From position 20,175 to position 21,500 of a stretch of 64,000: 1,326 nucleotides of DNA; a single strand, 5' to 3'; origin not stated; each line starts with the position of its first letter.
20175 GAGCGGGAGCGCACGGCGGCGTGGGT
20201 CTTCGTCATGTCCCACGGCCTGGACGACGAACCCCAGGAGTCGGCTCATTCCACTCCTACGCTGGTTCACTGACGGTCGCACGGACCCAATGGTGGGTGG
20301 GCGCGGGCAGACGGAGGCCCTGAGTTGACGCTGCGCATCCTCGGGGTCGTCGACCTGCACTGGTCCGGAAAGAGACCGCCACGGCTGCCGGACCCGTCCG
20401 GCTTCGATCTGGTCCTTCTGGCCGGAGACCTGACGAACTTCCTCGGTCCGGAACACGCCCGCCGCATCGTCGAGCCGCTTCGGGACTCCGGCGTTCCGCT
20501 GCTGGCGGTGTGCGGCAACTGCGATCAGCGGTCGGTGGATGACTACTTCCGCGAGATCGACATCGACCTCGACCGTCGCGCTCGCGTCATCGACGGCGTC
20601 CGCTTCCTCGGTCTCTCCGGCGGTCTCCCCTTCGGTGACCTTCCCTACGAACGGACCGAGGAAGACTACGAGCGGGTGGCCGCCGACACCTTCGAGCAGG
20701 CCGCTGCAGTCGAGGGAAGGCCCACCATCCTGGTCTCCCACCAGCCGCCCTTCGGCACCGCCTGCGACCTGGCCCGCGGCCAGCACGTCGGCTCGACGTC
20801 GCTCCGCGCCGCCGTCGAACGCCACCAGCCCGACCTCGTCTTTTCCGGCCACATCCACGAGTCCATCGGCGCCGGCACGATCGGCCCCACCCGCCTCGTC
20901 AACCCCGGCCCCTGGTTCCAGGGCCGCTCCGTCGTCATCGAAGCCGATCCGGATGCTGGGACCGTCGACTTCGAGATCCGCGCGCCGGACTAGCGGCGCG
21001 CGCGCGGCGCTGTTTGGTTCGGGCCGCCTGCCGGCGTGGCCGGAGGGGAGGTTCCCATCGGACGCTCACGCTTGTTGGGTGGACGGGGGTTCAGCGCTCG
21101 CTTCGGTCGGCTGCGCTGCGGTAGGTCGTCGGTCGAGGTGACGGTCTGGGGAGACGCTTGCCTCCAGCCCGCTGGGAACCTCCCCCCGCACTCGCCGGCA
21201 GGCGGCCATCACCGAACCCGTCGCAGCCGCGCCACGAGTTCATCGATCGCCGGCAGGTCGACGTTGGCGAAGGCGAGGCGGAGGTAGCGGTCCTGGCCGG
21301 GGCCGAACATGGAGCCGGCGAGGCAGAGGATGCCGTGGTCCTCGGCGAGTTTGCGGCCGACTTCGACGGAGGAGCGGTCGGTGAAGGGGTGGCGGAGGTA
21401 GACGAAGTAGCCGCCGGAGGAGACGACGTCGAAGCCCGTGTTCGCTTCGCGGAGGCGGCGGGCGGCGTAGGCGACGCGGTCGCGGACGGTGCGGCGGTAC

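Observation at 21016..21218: About 200-bp element with roughly 36-nt imperfect terminal inverted repeats downstream of two convergent genes (MITE-like or structured RNA)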

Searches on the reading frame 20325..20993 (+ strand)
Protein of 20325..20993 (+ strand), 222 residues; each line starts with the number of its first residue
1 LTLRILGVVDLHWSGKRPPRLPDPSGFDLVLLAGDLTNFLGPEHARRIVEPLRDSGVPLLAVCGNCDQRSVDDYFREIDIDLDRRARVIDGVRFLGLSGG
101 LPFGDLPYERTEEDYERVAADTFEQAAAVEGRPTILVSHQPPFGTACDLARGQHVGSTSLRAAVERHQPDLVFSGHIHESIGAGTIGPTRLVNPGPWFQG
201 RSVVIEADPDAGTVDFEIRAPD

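Call 11: search_protein_families(library=pfam, proteins=[window:20325-20993:+])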
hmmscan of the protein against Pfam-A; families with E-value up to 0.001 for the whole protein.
window:20325-20993:+ (222 aa): 3 families
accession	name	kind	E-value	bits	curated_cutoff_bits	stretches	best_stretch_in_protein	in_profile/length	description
PF00149.33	Metallophos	-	1.3e-13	52.3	21.5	1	22-179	26-190/191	Calcineurin-like phosphoesterase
PF12850.12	Metallophos_2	-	4.8e-13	49.8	27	1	4-197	2-135/154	Calcineurin-like phosphoesterase superfamily domain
PF14582.11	Metallophos_3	-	2.1e-07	31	28.2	1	132-207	174-249/259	Metallophosphoesterase, calcineurin superfamily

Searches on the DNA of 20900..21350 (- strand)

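Call 5: search_rna_families(source=window, start=20900, end=21350, threshold=evalue, max_evalue=10, show_alignments=4)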
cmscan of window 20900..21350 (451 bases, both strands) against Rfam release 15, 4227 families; matches with E-value up to 10: 1.
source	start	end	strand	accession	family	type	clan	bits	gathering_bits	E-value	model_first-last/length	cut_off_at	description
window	21178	21246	-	RF02467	Ms_IGR-2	Gene; sRNA;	-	14.5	45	1.3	1-82/82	no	Mycobacterium sRNA Ms_IGR-2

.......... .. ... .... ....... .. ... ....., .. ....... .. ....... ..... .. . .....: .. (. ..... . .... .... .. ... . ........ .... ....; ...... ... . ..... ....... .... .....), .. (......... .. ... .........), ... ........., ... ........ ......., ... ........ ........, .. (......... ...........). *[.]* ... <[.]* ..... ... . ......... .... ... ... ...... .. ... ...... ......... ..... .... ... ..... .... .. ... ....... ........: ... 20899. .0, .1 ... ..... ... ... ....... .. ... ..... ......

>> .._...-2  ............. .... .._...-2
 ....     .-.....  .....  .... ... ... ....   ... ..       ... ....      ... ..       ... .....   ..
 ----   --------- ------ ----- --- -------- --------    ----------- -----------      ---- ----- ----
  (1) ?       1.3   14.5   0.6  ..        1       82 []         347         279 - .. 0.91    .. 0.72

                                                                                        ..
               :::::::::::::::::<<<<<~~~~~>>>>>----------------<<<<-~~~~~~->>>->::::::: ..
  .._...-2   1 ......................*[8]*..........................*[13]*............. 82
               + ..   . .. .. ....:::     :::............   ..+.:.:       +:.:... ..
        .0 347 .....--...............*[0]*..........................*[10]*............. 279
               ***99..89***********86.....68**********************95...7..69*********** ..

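Call 76: search_dna_similar(query=window:21010-21215:-, collection=plasmids, mode=distant, max_evalue=0.001, max_rows=10)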
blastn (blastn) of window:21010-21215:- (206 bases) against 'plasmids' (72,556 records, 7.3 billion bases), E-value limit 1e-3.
No match.

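Call 77: search_dna_similar(query=window:21010-21215:-, collection=phages, mode=distant, max_evalue=0.001, max_rows=10)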
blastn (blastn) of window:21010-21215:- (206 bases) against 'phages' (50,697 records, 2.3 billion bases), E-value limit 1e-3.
No match.

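Call 92: build_rna_model(alignment_id=A3)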
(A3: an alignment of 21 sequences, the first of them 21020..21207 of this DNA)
Model R1 built from alignment A3 (21 sequences, 196 columns); structure: RNAalifold consensus.
model positions 188; base pairs 38; branch points 1; effective number of sequences 1.64; information 0.59 bits per position. Calibrated on 0.2 Mb of random sequence (short: E-values are rough).
structure used (alignment columns):
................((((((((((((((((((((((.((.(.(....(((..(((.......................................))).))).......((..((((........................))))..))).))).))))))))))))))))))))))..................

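Call 93: search_with_rna_model(model_id=R1, source=window, filters=off, max_evalue=10)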
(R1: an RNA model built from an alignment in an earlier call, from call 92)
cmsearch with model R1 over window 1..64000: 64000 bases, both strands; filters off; matches with E-value up to 10: 342.
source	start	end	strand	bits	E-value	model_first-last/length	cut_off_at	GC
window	21020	21206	-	152.3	7e-34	1-188/188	no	0.74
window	21023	21209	+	25.1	0.00014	1-188/188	no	0.73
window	32017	32162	+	16.4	0.014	1-188/188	no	0.67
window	38730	38790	-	11.3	0.21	1-188/188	no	0.7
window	60284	60344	-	11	0.24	1-188/188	no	0.7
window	41106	41184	+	11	0.24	1-188/188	no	0.75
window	39246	39410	+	10.7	0.29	1-188/188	no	0.68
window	29659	29738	-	10.5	0.31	1-188/188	no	0.73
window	4234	4304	+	10.2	0.37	1-188/188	no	0.69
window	45153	45226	-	10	0.41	1-188/188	no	0.74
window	2720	2782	-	9.8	0.47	1-188/188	no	0.76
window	44624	44692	+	9.7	0.47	1-188/188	no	0.7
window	19648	19698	-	9.5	0.53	1-188/188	no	0.69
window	57447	57495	+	9.5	0.54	1-188/188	no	0.76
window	23997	24051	-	9.4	0.55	1-188/188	no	0.69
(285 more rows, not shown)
(42 more, lower-scoring)

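Call 94: search_with_rna_model(model_id=R1, sources=[L001, L002, L003, L004, L005, L006, L007, L008, L009, L010, L011, L012, L013, L014, L015, L016, L017, L018, L019, L020, L021, L022, L023, L025, L026, L027], max_evalue=1, make_alignment=true)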
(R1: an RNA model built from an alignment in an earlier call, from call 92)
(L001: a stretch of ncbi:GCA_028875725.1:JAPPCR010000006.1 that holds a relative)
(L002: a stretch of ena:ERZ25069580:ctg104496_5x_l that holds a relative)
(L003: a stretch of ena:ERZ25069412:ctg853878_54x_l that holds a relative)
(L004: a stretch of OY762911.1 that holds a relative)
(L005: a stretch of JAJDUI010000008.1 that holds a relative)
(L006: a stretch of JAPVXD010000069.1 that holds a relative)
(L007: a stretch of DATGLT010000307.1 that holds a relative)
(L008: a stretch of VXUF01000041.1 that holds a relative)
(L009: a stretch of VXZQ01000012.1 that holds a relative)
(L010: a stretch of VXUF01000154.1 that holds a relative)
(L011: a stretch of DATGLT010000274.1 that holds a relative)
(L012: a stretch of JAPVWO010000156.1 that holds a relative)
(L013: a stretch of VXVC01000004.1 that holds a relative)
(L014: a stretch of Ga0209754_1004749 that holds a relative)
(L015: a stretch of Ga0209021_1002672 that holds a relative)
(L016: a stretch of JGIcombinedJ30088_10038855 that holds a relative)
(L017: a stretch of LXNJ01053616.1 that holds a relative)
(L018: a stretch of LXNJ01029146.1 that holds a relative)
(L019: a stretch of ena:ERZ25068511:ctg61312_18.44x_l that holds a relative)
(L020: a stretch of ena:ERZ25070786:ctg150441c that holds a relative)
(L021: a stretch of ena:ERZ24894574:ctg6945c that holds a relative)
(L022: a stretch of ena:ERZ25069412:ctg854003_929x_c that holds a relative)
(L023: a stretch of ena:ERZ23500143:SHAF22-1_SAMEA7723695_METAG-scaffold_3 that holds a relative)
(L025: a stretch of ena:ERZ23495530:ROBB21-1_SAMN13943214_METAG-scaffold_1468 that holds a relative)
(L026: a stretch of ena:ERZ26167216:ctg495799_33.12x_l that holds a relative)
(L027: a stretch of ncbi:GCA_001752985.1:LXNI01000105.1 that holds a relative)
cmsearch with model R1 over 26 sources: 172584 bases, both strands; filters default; matches with E-value up to 1: 50.
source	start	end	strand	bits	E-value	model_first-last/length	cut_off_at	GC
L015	373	561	-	185.6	4.1e-41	1-188/188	no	0.71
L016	2125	2312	+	184.7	6.6e-41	1-188/188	no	0.72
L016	372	559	-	184.4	7.9e-41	1-188/188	no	0.7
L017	887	1074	+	181.9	3e-40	1-188/188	no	0.7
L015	2467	2654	+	180.6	5.8e-40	1-188/188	no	0.7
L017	134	322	-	180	8.1e-40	1-188/188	no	0.71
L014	5121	5309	+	179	1.4e-39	1-188/188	no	0.7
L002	3659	3844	-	177.4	3.1e-39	1-188/188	no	0.67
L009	1251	1436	-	176.6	4.9e-39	1-188/188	no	0.73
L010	5756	5943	-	175.4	9.3e-39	1-188/188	no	0.7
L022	4319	4507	+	174.8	1.3e-38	1-188/188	no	0.72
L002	4954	5141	+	174.4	1.6e-38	1-188/188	no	0.71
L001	5096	5285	+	174.3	1.6e-38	1-188/188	no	0.74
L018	1687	1875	+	173.9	2e-38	1-188/188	no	0.72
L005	3395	3583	-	172.8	3.6e-38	1-188/188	no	0.72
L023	4324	4511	+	172.8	3.8e-38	1-188/188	no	0.73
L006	5074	5259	-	171.9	5.8e-38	1-188/188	no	0.73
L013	5868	6054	-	170.5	1.2e-37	1-188/188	no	0.73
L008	1512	1695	-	168.9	2.9e-37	1-188/188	no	0.73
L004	676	864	+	168.2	4.2e-37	1-188/188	no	0.71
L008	2514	2697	+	165.4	1.9e-36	1-188/188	no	0.71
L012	7537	7725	-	165.3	1.9e-36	1-188/188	no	0.75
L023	2672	2860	-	107.2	4.7e-23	1-188/188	no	0.69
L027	4309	4564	+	87.6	1.5e-18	1-188/188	no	0.72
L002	3662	3847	+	51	4.1e-10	1-188/188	no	0.67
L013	5872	6057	+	49.1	1.1e-09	1-188/188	no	0.73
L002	4951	5138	-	47.8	2.2e-09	1-188/188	no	0.7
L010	5759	5946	+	47.8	2.2e-09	1-188/188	no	0.7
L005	3398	3586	+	47.2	3e-09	1-188/188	no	0.73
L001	5093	5282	-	43.8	1.8e-08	1-188/188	no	0.74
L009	1254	1440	+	43.6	2e-08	1-188/188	no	0.73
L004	673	861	-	42.3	4e-08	1-188/188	no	0.72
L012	7540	7728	+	41.7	5.7e-08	1-188/188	no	0.75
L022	4316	4504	-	41.5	6.3e-08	1-188/188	no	0.72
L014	5118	5306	-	39.4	1.9e-07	1-188/188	no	0.7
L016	377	562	+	38.9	2.5e-07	1-188/188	no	0.69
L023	4325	4508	-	38.1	3.7e-07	1-188/188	no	0.73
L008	1515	1698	+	37.8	4.5e-07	1-188/188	no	0.73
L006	5077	5263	+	37.3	5.7e-07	1-188/188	no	0.73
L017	884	1069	-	35.8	1.2e-06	1-188/188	no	0.69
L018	1684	1872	-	35.7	1.3e-06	1-188/188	no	0.72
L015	378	564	+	35.3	1.6e-06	1-188/188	no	0.7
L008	2511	2694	-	35.2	1.7e-06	1-188/188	no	0.72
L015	2467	2649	-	34.5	2.5e-06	1-188/188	no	0.69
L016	2122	2307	-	33.7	3.8e-06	1-188/188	no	0.71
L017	139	325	+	33.7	3.8e-06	1-188/188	no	0.71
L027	2695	2791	-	33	5.5e-06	46-144/188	no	0.68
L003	3696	3852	+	20.6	0.0041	1-188/188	no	0.73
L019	3679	3735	+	11.7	0.44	1-188/188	no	0.75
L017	396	497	+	10.6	0.8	1-188/188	no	0.73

Alignment A4: 50 matches aligned to the model, 335 columns, each read 5' to 3' on its own strand. Consensus structure (alignment columns), stored with it:
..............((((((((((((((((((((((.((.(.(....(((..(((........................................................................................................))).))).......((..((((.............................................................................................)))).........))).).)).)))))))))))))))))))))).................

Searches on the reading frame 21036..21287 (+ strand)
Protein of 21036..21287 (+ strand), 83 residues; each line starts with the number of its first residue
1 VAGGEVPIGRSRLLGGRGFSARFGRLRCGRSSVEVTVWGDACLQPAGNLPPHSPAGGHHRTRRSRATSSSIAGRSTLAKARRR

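Call 11: search_protein_families(library=pfam, proteins=[window:21036-21287:+])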
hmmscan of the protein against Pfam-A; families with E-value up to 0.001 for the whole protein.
window:21036-21287:+ (83 aa): 0 families
